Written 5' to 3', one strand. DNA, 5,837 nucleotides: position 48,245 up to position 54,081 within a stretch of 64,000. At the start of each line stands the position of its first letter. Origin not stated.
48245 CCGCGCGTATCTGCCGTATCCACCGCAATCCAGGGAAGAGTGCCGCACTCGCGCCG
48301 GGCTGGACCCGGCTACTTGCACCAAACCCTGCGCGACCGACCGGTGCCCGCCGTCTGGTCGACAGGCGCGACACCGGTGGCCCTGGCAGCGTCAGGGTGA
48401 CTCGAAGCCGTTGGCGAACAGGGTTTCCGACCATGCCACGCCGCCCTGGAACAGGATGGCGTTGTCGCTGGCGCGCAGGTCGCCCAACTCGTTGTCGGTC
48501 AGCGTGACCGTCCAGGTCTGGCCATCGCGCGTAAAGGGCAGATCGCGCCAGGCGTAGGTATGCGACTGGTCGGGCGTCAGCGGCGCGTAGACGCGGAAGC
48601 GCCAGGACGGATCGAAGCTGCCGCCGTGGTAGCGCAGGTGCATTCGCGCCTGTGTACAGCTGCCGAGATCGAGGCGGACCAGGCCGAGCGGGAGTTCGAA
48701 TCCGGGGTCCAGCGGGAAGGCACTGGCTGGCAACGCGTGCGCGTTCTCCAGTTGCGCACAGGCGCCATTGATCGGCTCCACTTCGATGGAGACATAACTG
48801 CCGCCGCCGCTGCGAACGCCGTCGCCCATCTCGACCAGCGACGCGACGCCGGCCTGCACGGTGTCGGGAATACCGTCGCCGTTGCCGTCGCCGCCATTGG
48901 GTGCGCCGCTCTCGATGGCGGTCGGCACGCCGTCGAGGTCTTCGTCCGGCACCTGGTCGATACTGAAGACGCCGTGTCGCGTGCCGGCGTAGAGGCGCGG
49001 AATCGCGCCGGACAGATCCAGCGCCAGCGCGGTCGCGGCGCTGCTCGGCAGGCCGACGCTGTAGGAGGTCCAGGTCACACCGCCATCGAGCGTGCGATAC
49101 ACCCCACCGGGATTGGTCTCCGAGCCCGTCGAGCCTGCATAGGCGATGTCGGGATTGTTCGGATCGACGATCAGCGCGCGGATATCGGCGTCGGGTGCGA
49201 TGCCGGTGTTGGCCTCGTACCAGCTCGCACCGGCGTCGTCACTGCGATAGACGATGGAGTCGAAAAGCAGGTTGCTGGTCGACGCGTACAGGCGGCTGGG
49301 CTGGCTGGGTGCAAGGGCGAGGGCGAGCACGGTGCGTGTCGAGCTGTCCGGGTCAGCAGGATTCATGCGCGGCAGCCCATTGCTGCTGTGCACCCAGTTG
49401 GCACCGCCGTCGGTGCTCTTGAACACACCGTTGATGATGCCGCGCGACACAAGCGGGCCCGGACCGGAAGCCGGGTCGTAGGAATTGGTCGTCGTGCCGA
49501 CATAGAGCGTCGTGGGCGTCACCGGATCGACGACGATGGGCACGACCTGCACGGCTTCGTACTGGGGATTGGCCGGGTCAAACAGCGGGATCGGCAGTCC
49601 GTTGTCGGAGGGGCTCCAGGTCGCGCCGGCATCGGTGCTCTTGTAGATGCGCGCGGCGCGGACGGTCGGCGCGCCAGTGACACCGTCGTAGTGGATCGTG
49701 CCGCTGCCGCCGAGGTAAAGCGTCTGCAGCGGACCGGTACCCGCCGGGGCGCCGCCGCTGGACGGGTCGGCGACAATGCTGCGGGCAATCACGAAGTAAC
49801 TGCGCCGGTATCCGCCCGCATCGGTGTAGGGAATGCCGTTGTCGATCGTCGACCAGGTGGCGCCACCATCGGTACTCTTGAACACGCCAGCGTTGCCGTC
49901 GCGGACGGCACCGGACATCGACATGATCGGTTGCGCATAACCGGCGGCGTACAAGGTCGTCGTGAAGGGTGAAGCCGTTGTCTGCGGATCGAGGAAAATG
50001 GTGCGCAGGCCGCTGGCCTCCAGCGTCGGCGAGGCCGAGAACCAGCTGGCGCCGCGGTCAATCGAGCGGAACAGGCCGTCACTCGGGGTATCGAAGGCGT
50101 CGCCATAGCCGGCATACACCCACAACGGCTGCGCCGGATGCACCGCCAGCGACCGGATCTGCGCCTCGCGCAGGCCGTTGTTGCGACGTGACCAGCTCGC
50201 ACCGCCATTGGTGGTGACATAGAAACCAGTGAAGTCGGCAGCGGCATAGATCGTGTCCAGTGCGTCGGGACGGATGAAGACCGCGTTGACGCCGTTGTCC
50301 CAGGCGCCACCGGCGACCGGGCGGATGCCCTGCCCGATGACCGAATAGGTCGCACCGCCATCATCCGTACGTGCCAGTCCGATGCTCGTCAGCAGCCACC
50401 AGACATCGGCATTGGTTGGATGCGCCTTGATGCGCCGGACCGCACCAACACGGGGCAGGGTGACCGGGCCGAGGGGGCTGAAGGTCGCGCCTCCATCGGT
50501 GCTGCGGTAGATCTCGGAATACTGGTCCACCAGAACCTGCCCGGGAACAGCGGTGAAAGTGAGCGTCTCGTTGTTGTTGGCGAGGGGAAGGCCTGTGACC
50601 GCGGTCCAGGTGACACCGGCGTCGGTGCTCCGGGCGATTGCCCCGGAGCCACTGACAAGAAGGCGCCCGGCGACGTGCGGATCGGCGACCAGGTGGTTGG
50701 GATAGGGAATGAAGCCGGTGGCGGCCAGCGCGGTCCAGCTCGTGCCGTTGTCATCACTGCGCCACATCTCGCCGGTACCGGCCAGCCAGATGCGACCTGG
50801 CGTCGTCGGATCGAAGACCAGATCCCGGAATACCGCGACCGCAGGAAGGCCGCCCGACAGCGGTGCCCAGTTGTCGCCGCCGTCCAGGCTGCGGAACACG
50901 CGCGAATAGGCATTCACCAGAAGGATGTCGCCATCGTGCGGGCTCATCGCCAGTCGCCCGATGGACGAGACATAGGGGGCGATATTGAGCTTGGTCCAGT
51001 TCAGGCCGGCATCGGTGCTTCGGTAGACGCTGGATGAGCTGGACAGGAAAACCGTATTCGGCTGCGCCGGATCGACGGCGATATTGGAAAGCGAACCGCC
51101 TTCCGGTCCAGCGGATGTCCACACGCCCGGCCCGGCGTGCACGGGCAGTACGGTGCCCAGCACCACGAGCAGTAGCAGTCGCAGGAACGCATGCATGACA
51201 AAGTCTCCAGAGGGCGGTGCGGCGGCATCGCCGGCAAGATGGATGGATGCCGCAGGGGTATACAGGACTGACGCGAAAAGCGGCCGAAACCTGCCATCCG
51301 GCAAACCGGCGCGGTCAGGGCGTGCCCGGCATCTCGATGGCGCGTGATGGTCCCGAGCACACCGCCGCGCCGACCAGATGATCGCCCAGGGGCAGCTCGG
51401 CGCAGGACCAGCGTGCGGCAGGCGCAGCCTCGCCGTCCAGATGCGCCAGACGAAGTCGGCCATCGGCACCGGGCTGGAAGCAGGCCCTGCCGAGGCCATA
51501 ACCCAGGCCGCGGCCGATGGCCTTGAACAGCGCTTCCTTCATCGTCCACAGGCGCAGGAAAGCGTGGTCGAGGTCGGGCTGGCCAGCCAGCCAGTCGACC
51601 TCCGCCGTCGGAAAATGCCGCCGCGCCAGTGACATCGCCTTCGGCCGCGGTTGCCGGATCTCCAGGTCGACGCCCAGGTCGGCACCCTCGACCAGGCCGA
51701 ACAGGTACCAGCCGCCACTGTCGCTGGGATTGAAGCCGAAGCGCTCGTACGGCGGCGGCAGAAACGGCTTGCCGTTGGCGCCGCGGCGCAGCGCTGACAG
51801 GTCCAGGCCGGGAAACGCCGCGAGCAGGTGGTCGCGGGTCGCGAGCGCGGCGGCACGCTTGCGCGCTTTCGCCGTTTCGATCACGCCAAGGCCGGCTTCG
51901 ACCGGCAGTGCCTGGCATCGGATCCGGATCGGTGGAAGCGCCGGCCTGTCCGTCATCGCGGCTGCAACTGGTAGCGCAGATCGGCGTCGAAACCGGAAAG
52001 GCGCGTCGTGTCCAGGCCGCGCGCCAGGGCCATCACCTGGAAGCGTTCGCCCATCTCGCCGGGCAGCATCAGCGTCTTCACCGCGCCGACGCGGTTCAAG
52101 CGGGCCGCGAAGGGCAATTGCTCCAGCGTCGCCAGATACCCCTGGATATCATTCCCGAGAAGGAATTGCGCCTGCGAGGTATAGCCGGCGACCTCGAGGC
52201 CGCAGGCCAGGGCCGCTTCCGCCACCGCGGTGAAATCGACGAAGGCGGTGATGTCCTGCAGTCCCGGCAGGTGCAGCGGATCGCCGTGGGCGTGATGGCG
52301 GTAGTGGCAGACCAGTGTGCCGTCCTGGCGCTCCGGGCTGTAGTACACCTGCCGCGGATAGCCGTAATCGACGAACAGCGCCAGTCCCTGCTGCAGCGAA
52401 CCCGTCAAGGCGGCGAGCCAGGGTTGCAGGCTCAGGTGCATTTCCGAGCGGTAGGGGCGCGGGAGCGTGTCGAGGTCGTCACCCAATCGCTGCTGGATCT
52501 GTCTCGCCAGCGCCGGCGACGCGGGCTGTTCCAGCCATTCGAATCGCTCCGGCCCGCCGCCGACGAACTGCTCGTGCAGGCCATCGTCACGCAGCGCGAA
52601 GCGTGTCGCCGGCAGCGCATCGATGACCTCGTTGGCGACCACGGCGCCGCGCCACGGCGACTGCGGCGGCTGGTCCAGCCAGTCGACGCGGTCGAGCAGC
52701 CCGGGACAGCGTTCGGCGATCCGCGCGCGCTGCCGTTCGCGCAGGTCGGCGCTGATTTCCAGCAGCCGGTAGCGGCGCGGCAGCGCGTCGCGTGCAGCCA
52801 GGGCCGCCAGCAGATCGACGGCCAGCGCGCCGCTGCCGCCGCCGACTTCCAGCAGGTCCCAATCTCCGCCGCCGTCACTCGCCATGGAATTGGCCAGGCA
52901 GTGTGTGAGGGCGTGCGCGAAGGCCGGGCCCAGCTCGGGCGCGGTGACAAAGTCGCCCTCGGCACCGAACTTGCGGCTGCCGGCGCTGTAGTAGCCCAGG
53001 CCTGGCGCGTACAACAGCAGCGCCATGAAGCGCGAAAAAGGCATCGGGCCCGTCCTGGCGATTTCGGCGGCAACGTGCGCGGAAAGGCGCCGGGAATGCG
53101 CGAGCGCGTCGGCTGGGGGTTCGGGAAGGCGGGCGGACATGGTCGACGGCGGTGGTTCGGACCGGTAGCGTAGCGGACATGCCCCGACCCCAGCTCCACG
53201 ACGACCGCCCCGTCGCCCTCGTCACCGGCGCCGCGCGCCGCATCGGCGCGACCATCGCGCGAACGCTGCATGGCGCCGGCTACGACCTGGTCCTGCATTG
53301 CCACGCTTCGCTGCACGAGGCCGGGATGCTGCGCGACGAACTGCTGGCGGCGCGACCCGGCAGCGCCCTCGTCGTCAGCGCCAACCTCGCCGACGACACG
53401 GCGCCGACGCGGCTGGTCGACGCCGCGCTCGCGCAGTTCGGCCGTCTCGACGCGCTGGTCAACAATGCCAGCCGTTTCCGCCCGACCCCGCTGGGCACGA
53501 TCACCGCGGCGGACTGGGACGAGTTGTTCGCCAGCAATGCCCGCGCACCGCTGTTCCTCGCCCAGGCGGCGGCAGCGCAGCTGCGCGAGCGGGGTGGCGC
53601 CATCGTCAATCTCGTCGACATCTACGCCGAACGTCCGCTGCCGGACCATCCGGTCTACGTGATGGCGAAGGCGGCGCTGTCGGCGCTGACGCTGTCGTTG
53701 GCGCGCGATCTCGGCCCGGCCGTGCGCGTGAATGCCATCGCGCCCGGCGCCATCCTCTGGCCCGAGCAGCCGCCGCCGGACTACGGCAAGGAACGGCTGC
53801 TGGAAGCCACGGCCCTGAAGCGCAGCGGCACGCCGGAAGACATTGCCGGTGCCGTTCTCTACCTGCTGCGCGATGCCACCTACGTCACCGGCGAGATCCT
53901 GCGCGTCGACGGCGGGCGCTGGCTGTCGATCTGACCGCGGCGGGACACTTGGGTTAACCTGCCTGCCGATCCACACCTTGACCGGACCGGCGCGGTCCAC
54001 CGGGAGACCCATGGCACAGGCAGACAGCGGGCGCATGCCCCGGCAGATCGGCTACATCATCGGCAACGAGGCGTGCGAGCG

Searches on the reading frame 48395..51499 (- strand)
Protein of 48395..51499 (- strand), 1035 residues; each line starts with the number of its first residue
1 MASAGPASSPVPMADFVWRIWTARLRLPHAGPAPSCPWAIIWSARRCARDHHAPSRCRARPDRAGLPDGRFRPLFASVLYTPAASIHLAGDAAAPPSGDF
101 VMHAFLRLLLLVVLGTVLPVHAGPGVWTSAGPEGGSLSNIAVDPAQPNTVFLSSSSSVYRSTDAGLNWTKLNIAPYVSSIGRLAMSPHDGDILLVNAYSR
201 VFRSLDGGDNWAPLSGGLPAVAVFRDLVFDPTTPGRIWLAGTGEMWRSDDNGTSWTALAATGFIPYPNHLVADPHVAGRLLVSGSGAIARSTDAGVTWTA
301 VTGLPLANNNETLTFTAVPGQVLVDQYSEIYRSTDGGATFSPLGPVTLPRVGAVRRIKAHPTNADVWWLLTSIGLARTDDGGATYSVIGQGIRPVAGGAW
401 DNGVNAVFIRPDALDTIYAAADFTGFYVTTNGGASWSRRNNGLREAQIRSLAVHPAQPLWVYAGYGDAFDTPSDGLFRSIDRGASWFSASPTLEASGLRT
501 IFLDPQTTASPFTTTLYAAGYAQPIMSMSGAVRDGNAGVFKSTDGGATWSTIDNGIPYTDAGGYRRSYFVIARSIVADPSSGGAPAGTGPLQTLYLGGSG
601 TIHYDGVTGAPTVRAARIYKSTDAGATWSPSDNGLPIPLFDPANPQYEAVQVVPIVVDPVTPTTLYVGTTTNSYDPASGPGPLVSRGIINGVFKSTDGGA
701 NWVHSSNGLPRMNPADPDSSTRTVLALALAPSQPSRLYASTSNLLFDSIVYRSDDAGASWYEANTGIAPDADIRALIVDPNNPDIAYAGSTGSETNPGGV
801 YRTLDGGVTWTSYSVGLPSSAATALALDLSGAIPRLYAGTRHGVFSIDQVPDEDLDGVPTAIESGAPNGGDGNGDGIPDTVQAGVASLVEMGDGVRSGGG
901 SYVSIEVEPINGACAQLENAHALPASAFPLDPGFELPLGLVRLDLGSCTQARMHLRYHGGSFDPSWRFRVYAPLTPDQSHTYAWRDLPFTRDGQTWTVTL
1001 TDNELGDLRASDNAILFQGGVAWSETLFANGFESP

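Call 23: search_protein_families(library=pfam, proteins=[window:48395-51499:-], max_evalue=0.001)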
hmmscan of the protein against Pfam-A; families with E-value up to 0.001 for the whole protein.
window:48395-51499:- (1035 aa): 4 families
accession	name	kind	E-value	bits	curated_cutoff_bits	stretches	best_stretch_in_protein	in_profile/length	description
PF15902.12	Sortilin-Vps10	-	1.1e-29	103.9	33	2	692-813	3-112/446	Sortilin, neurotensin receptor 3,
PF02012.26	BNR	-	6.6e-19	65.2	27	0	541-551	2-12/12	BNR/Asp-box repeat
PF14870.12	PSII_BNR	-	1.1e-05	25.3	27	1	192-302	31-141/303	Photosynthesis system II assembly factor YCF48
PF13810.12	DUF4185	-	5.8e-05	22.9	39.5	0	237-261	121-145/309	Domain of unknown function (DUF4185)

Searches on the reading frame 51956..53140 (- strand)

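Call 23: search_protein_families(library=pfam, proteins=[window:51956-53140:-], max_evalue=0.001)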
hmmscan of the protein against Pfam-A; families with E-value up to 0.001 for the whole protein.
window:51956-53140:- (395 aa): 2 families
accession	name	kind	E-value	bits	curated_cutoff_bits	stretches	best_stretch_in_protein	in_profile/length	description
PF02636.23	Methyltransf_28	-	2.1e-56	191.6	23.3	1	92-321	18-249/249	Putative S-adenosyl-L-methionine-dependent methyltransferase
PF08242.18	Methyltransf_12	-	6.6e-05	24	30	1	97-184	1-86/98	Methyltransferase domain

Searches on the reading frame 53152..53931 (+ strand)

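Call 23: search_protein_families(library=pfam, proteins=[window:53152-53931:+], max_evalue=0.001)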
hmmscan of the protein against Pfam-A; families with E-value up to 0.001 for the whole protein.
window:53152-53931:+ (260 aa): 4 families
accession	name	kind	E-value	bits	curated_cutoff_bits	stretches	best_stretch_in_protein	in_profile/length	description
PF13561.12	adh_short_C2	-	1.3e-47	162.9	27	1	26-255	1-234/236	Enoyl-(Acyl carrier protein) reductase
PF00106.31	adh_short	-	2.8e-35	122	26.6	1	21-201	2-182/195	short chain dehydrogenase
PF23441.1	SDR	-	8.2e-08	32.4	27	1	131-258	124-257/258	SDR-like rossmann domain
PF08659.16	KR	-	5.8e-06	26.8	22.6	1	22-141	3-124/180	KR domain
